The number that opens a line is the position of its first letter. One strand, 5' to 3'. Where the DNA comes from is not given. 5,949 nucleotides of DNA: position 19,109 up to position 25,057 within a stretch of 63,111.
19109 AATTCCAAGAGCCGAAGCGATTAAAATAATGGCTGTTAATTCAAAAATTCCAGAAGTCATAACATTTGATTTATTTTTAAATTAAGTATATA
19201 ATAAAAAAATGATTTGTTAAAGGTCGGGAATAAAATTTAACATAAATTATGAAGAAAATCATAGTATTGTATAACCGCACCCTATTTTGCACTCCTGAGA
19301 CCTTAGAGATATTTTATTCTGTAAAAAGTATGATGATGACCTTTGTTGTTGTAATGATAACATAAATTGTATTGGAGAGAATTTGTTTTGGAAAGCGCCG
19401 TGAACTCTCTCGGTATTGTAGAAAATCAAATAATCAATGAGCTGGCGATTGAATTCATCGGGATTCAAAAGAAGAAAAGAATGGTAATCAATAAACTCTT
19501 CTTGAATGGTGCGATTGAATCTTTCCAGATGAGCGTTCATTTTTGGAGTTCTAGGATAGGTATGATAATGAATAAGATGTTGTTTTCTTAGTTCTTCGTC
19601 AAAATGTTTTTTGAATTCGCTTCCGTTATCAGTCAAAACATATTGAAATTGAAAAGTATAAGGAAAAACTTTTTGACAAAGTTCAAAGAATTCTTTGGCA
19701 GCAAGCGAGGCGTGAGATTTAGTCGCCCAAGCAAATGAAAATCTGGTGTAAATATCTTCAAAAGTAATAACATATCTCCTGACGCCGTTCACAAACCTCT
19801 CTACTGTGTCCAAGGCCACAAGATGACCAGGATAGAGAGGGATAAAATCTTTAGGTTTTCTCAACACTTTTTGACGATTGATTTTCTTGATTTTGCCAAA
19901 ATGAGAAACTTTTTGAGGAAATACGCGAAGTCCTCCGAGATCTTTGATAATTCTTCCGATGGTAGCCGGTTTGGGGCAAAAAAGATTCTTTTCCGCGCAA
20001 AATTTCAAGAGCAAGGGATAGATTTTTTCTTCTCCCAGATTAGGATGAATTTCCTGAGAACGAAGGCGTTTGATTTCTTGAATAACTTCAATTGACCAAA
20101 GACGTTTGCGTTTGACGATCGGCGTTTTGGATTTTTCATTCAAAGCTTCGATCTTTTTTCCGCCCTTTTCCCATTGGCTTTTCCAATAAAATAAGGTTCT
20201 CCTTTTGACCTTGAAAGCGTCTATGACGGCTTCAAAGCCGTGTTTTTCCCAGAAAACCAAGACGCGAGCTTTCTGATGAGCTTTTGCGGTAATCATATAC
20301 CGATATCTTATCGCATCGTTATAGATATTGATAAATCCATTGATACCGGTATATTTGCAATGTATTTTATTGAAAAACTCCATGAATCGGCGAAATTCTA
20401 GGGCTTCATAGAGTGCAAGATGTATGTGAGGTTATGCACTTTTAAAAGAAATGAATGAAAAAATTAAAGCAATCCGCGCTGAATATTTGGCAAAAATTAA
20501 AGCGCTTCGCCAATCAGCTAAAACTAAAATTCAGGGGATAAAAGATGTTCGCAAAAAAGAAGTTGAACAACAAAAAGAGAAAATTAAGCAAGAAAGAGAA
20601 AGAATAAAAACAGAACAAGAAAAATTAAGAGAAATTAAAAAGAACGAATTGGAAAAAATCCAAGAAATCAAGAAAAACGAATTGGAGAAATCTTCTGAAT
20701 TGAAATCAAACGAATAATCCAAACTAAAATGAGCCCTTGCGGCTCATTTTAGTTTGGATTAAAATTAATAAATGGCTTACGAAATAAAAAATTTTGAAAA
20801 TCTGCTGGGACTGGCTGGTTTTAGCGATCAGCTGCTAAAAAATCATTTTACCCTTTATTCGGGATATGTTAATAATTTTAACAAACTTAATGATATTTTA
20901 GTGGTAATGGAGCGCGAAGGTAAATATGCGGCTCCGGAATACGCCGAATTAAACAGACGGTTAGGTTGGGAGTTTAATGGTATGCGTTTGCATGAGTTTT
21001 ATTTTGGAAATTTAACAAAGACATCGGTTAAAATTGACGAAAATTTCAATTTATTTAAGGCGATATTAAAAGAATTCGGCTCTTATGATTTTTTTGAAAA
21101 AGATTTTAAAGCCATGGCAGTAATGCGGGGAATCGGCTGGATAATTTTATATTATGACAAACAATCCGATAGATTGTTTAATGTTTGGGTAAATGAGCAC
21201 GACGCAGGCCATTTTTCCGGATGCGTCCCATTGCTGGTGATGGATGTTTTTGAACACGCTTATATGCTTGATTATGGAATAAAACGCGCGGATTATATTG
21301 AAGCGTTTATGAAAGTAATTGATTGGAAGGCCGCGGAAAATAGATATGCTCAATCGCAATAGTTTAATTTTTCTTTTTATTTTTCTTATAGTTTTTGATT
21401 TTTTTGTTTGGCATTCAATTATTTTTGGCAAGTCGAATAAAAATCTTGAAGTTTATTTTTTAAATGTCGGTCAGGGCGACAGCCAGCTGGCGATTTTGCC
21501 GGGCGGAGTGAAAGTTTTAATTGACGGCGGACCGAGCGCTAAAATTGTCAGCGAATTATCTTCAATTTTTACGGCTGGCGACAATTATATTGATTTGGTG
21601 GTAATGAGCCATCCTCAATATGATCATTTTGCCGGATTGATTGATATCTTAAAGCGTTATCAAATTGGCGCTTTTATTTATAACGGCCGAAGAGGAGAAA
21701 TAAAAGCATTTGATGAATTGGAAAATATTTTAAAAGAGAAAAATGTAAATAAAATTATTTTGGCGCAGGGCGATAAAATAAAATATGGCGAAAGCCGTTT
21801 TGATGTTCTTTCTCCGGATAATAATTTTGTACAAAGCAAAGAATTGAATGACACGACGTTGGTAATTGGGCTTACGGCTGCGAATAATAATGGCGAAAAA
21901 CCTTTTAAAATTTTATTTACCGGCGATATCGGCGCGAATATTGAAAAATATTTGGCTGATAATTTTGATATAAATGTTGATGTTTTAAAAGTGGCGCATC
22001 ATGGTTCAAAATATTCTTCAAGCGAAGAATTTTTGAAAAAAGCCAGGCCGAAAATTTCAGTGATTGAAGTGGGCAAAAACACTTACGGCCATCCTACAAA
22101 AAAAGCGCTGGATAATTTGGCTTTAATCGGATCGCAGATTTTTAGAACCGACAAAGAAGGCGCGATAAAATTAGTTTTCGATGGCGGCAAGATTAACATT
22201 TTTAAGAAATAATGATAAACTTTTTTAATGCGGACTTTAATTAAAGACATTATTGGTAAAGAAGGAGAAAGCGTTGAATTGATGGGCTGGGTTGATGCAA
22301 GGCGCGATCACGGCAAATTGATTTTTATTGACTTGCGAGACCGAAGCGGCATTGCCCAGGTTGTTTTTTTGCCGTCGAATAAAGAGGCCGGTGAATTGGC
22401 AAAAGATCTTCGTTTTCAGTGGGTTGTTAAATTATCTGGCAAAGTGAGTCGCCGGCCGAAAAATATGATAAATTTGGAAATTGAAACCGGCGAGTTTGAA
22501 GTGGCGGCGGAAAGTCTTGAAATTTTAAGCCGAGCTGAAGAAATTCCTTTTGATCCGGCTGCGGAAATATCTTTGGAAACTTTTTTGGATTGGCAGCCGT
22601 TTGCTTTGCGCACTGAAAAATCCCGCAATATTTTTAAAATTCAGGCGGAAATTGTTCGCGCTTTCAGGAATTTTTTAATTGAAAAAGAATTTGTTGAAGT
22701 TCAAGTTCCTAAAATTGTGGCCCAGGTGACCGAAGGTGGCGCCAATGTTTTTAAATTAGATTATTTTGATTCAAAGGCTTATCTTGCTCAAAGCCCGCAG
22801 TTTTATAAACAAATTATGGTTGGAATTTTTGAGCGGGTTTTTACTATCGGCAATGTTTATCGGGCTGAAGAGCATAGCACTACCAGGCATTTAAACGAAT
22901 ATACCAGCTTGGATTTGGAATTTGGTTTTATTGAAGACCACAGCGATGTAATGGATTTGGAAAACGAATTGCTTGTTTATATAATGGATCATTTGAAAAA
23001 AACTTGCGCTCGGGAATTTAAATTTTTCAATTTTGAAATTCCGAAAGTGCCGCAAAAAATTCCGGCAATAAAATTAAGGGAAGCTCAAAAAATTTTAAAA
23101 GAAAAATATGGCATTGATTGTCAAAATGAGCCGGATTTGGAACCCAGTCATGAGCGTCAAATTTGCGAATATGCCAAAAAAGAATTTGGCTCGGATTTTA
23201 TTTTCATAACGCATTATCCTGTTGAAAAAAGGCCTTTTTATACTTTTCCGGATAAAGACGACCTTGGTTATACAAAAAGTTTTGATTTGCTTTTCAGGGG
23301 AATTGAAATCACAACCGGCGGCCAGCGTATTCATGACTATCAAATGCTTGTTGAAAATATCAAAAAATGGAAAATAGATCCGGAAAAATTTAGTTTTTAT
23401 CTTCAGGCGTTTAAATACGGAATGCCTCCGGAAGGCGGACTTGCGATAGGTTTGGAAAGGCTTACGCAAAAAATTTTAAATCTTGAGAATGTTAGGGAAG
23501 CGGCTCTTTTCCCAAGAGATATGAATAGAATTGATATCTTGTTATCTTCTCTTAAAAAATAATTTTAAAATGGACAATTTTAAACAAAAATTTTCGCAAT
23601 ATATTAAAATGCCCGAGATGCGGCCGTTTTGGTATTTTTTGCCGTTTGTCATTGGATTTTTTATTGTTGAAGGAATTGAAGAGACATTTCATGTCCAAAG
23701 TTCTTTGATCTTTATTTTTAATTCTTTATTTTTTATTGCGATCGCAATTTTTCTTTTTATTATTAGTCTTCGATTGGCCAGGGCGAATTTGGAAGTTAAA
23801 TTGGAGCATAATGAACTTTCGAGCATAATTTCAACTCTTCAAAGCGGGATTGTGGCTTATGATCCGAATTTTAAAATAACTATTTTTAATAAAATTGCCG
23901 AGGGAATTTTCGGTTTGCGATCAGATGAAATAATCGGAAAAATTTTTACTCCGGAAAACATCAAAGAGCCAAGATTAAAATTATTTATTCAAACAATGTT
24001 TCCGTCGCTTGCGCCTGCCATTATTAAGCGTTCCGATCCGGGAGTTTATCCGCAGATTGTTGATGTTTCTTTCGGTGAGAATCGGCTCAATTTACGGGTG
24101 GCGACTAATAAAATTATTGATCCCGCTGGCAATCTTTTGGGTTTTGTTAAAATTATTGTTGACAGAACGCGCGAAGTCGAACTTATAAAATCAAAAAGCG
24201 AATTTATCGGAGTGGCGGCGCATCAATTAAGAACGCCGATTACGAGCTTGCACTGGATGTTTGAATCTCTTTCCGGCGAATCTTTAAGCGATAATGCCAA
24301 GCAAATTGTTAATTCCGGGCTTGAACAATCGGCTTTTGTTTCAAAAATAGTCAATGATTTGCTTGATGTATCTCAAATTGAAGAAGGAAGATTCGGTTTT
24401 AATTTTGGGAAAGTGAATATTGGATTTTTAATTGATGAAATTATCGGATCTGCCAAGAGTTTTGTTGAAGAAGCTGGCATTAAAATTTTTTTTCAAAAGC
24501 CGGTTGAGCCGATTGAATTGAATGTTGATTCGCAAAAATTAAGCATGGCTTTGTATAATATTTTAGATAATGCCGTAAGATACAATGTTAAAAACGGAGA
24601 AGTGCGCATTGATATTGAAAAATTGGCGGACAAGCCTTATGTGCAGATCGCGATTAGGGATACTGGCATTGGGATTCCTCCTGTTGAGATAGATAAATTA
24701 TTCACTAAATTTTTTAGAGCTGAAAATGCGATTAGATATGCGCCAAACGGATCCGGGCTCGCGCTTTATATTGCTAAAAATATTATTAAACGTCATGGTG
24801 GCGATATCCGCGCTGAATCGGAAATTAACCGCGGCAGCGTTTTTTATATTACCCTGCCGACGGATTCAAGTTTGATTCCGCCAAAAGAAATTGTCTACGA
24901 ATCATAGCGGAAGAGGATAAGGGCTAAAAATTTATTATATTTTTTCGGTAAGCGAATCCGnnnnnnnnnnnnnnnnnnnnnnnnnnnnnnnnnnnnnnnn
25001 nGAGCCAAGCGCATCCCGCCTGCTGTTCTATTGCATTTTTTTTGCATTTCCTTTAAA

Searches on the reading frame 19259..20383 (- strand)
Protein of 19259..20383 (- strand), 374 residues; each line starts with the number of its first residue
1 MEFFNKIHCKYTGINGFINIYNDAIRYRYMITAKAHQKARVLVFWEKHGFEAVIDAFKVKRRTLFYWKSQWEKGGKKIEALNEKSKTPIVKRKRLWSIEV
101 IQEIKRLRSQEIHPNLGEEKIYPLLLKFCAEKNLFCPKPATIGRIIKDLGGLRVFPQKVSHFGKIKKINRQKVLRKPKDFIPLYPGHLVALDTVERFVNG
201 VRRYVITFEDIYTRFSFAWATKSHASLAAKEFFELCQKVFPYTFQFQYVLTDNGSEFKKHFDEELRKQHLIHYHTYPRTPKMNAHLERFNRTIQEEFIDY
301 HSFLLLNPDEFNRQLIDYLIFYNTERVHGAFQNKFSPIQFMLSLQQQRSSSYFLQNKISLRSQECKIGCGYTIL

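Call 89: search_protein_families(library=pfam, proteins=[window:19259-20383:-], max_evalue=0.00001)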
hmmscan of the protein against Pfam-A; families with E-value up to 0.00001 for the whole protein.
window:19259-20383:- (374 aa): 2 families
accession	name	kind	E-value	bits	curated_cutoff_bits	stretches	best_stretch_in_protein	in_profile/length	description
PF13683.12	rve_3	-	2.5e-08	34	26.5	1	274-333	7-64/67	Integrase core domain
PF00665.32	rve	-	5.3e-07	30.3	32.6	1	185-280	4-102/102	Integrase core domain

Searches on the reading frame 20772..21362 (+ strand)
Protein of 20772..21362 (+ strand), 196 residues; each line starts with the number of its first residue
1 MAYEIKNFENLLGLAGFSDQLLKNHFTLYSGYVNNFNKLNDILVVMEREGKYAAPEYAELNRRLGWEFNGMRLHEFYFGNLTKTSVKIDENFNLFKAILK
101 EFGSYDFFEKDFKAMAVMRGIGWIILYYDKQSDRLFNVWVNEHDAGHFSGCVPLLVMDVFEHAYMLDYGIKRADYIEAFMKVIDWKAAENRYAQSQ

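Call 29: search_protein_families(library=pfam, proteins=[window:20772-21362:+], max_evalue=0.0001)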
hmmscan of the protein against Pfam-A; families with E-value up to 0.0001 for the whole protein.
window:20772-21362:+ (196 aa): 1 family
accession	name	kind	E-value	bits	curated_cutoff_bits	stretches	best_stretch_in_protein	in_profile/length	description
PF02777.23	Sod_Fe_C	-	1.3e-28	99.5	20.9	1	93-191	4-102/102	Iron/manganese superoxide dismutases, C-terminal domain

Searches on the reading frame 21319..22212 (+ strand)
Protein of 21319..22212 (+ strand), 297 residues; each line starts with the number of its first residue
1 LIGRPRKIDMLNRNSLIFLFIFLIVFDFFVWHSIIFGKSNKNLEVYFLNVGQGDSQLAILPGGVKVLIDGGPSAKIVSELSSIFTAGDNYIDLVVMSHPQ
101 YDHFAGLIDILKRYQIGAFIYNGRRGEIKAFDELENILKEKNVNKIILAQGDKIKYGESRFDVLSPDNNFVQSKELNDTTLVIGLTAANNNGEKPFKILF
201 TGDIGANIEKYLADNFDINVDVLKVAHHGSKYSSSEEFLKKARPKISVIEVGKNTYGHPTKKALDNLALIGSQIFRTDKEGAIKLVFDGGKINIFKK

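Call 29: search_protein_families(library=pfam, proteins=[window:21319-22212:+], max_evalue=0.0001)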
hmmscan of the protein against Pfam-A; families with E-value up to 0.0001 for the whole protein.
window:21319-22212:+ (297 aa): 2 families
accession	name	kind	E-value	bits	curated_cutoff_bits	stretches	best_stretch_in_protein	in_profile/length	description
PF00753.33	Lactamase_B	-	2.1e-10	41.3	22.7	0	61-137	13-90/196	Metallo-beta-lactamase superfamily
PF12706.13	Lactamase_B_2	-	9.6e-07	29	27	1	66-206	3-145/200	Beta-lactamase superfamily domain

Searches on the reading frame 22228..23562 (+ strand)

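Call 29: search_protein_families(library=pfam, proteins=[window:22228-23562:+], max_evalue=0.0001)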
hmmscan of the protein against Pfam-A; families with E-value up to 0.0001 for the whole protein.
window:22228-23562:+ (444 aa): 2 families
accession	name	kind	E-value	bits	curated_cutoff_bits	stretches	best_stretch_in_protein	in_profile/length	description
PF00152.25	tRNA-synt_2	-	4.1e-82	276.1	25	1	122-431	8-307/308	tRNA synthetases class II (D, K and N)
PF01336.31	tRNA_anti-codon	-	4e-17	62.3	27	1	16-100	1-75/75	OB-fold nucleic acid binding domain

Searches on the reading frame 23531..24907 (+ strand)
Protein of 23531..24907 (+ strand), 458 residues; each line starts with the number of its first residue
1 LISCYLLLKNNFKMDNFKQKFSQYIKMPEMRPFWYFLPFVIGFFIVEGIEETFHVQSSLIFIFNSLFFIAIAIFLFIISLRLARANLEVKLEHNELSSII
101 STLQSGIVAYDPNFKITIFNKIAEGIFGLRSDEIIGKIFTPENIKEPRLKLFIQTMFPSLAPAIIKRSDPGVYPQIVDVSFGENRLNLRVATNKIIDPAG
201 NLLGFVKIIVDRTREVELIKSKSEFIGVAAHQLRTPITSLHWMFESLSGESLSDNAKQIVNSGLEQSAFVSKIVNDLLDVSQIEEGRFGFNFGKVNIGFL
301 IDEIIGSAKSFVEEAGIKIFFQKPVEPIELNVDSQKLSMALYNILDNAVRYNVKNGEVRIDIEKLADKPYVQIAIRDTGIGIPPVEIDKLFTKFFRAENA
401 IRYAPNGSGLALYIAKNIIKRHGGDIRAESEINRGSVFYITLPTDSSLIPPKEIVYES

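Call 29: search_protein_families(library=pfam, proteins=[window:23531-24907:+], max_evalue=0.0001)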
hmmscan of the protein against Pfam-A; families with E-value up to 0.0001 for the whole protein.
window:23531-24907:+ (458 aa): 3 families
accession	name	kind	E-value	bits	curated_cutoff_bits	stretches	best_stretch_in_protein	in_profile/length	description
PF02518.31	HATPase_c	-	2.8e-26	92.6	26.4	1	333-445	2-110/111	Histidine kinase-, DNA gyrase B-, and HSP90-like ATPase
PF00512.31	HisKA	-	5.6e-12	46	26.9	1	221-286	1-66/66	His Kinase A (phospho-acceptor) domain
PF00989.32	PAS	-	2.2e-05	24.9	22.6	1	95-206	2-107/113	PAS fold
